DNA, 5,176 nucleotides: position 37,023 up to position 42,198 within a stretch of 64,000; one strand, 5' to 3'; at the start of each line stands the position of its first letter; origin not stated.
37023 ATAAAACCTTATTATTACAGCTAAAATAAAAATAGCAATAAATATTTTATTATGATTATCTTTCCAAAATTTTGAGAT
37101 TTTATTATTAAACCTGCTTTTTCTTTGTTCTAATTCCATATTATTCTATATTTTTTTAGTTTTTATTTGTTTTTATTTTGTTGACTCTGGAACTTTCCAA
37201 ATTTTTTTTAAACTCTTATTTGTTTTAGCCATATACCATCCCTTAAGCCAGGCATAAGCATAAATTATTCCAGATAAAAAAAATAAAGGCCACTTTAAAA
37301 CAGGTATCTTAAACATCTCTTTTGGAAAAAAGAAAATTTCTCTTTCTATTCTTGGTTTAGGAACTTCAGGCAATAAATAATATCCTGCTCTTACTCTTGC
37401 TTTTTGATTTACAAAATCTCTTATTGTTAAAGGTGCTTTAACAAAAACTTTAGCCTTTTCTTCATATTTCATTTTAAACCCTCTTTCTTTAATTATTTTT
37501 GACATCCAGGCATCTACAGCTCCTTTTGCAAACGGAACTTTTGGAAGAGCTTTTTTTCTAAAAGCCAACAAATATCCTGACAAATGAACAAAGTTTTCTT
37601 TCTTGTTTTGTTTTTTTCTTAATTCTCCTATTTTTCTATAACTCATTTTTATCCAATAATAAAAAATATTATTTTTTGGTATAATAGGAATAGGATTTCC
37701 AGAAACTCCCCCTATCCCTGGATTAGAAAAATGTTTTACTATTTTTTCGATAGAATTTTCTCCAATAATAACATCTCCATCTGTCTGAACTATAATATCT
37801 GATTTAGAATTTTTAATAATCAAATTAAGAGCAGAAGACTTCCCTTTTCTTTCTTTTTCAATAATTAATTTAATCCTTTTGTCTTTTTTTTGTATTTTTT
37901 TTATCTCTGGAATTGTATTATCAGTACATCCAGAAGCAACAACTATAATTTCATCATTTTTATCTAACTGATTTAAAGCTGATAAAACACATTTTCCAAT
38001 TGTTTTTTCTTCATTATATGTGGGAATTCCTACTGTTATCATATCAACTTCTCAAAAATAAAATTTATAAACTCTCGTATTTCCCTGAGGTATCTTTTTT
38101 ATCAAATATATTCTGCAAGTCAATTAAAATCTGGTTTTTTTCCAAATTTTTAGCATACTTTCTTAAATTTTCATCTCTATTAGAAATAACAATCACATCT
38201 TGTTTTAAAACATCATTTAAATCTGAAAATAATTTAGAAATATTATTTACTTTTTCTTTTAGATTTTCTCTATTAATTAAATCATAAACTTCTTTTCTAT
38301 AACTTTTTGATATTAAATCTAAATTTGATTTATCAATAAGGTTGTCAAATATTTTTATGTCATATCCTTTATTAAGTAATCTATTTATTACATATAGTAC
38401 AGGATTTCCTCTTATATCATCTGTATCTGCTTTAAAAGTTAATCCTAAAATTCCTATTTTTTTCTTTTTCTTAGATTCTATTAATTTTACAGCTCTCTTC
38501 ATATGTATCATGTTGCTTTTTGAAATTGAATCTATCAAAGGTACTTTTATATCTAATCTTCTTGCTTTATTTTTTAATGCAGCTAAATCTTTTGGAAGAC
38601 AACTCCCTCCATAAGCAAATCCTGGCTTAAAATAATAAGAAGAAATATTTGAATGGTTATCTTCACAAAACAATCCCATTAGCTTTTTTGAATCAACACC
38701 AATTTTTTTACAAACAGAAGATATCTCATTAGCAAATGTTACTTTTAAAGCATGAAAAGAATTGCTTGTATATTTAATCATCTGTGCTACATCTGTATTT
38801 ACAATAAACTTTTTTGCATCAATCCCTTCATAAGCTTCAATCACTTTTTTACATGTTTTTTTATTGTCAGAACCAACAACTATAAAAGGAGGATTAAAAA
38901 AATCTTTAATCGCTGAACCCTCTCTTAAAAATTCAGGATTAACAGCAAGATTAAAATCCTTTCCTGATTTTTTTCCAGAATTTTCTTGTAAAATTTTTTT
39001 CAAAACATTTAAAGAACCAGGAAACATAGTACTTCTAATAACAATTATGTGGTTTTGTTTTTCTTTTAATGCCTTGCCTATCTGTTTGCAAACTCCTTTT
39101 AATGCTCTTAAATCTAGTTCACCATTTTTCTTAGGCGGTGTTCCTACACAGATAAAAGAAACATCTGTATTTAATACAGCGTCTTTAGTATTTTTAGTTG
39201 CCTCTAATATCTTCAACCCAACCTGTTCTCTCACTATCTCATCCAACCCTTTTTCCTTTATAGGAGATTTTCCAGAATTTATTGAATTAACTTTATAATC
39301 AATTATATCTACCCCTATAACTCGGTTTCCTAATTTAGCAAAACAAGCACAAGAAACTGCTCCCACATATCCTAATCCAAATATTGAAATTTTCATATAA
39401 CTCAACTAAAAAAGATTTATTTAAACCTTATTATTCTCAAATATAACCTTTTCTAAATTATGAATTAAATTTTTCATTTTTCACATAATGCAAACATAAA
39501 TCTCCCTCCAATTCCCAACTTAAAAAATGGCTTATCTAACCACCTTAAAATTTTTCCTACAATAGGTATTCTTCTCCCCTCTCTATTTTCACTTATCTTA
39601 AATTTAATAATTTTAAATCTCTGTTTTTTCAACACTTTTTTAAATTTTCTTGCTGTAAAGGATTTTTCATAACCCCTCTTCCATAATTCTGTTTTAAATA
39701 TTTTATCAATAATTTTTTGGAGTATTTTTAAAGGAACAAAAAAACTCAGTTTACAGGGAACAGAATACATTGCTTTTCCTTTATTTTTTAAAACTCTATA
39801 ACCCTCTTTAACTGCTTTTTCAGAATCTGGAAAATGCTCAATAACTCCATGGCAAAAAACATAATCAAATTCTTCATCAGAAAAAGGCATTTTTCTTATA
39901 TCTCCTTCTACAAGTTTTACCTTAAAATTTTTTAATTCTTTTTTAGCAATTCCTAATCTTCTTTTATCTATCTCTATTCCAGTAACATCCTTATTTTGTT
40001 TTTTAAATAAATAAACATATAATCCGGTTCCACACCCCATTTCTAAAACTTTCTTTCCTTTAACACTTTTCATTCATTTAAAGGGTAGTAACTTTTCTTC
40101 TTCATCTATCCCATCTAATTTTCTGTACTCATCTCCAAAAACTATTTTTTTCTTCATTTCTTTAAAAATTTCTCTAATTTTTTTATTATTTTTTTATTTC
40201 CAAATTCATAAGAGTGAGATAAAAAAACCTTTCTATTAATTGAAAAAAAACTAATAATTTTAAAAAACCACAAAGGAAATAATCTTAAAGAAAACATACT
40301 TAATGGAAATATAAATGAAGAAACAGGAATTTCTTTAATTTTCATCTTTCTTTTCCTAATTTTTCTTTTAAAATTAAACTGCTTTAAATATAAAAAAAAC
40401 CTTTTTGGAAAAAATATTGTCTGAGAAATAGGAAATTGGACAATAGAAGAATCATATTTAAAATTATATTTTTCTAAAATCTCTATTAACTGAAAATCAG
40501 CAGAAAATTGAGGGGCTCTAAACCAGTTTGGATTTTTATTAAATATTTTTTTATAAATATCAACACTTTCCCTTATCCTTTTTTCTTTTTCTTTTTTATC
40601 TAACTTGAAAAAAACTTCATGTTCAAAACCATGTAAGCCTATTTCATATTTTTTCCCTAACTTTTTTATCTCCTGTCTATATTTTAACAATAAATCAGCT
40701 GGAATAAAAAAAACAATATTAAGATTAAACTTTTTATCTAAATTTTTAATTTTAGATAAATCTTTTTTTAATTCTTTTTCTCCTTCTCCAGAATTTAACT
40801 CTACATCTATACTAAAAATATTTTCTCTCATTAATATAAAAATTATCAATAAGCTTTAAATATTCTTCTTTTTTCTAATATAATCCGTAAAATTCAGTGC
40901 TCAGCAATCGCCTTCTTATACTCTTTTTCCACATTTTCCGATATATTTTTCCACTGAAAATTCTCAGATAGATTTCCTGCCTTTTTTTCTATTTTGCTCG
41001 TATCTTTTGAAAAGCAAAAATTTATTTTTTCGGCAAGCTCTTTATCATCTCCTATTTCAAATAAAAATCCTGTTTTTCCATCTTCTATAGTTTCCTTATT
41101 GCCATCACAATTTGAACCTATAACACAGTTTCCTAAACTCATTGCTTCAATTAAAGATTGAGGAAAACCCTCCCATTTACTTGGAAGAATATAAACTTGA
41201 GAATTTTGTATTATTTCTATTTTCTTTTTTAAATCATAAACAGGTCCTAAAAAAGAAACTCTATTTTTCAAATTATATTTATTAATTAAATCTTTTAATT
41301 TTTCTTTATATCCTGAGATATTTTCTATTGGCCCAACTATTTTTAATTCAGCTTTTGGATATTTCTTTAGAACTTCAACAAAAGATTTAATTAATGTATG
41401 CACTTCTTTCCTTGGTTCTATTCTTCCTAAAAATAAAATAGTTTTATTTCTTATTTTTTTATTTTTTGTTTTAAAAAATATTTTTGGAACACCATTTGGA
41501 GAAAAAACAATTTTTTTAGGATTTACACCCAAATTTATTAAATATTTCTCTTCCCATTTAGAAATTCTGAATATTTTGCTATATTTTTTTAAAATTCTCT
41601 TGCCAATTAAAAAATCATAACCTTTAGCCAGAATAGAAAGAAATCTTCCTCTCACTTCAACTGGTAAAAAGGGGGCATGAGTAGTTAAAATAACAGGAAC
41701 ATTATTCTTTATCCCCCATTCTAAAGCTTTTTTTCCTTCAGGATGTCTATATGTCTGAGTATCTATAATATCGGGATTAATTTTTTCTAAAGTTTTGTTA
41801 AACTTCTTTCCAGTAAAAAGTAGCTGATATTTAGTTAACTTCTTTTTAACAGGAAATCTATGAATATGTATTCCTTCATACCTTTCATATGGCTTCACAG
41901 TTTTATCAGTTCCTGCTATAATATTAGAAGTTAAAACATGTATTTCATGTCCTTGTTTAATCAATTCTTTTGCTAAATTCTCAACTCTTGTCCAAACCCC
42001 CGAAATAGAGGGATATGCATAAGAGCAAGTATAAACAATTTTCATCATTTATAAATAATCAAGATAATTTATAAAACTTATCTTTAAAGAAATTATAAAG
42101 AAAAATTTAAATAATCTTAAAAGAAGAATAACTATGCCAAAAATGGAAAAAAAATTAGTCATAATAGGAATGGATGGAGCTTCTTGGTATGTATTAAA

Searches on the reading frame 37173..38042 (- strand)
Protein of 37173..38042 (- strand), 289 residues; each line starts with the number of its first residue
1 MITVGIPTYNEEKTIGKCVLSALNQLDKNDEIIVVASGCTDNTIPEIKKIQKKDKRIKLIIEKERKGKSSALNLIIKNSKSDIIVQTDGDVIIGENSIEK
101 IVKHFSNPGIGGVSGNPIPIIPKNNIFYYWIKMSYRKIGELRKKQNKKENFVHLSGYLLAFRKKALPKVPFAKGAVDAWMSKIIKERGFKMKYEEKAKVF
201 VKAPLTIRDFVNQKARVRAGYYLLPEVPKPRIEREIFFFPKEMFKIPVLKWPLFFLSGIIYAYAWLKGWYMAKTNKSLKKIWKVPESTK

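Call 23: search_protein_families(library=pfam, proteins=[window:37173-38042:-], max_evalue=0.0001)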
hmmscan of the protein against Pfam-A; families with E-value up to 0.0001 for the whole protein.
window:37173-38042:- (289 aa): 4 families
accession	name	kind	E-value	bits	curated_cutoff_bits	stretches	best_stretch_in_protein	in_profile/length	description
PF00535.33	Glycos_transf_2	-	4.4e-32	111.8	23.3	1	3-166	1-164/168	Glycosyl transferase family 2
PF13641.12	Glyco_tranf_2_3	-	2e-16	61.2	27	1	2-216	3-226/230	Glycosyltransferase like family 2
PF13632.12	Glyco_trans_2_3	-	2e-08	34.7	27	1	83-265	1-186/198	Glycosyl transferase family group 2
PF10111.15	Glyco_tranf_2_2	-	3.5e-08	33.7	27.3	1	4-103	2-104/276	Glycosyltransferase like family 2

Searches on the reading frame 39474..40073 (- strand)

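Call 23: search_protein_families(library=pfam, proteins=[window:39474-40073:-], max_evalue=0.0001)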
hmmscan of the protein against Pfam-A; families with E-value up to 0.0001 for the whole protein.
window:39474-40073:- (199 aa): 9 families
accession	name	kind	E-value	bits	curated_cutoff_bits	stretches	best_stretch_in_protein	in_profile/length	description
PF08241.18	Methyltransf_11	-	6.9e-25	87.9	21.2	1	10-101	1-93/95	Methyltransferase domain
PF13649.12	Methyltransf_25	-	7.7e-22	78.2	27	1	9-99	1-97/97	Methyltransferase domain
PF13847.12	Methyltransf_31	-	5.6e-21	75.2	27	1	5-109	3-115/145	Methyltransferase domain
PF13489.12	Methyltransf_23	-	3.1e-15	56.7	27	1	5-120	22-124/164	Methyltransferase domain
PF08242.18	Methyltransf_12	-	4.5e-14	53.4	30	1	10-100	1-97/98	Methyltransferase domain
PF01209.24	Ubie_methyltran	-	8.1e-11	42.1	20.1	1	3-101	45-149/233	ubiE/COQ5 methyltransferase family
PF07021.18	MetW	-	6.2e-08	32.9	21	1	5-96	13-103/193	Methionine biosynthesis protein MetW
PF00398.26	RrnaAD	-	1.3e-05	24.9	24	1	6-66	31-92/263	Ribosomal RNA adenine dimethylase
PF05175.20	MTS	-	4.1e-05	23.7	23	1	5-74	31-104/170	Methyltransferase small domain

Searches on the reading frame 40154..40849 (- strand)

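Call 24: search_protein_families(library=pfam, proteins=[window:40154-40849:-], max_evalue=0.0001)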
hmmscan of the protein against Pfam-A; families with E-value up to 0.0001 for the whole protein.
window:40154-40849:- (231 aa): 2 families
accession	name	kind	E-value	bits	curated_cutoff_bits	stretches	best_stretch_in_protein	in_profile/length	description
PF01522.26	Polysacc_deac_1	-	8e-11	42.4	23.1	1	39-132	29-123/124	Polysaccharide deacetylase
PF10096.14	DUF2334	-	2.1e-05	24.7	26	1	66-136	65-146/203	Uncharacterized protein conserved in bacteria (DUF2334)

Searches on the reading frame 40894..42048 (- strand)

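Call 24: search_protein_families(library=pfam, proteins=[window:40894-42048:-], max_evalue=0.0001)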
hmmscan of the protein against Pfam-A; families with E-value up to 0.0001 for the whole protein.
window:40894-42048:- (384 aa): 5 families
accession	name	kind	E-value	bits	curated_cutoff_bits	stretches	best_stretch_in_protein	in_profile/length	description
PF00534.26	Glycos_transf_1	-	5.9e-39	133.8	26.4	1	193-355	7-160/172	Glycosyl transferases group 1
PF13692.12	Glyco_trans_1_4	-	4.1e-32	111.8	27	1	202-344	2-138/142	Glycosyl transferases group 1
PF13439.12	Glyco_transf_4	-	2.8e-21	76.7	28.5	1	15-187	1-166/170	Glycosyltransferase Family 4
PF13579.12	Glyco_trans_4_4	-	4.2e-14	53.6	29.7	1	16-186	1-158/158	Glycosyl transferase 4-like domain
PF13477.12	Glyco_trans_4_2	-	6.3e-06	26.8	23.4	1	20-124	11-107/139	Glycosyl transferase 4-like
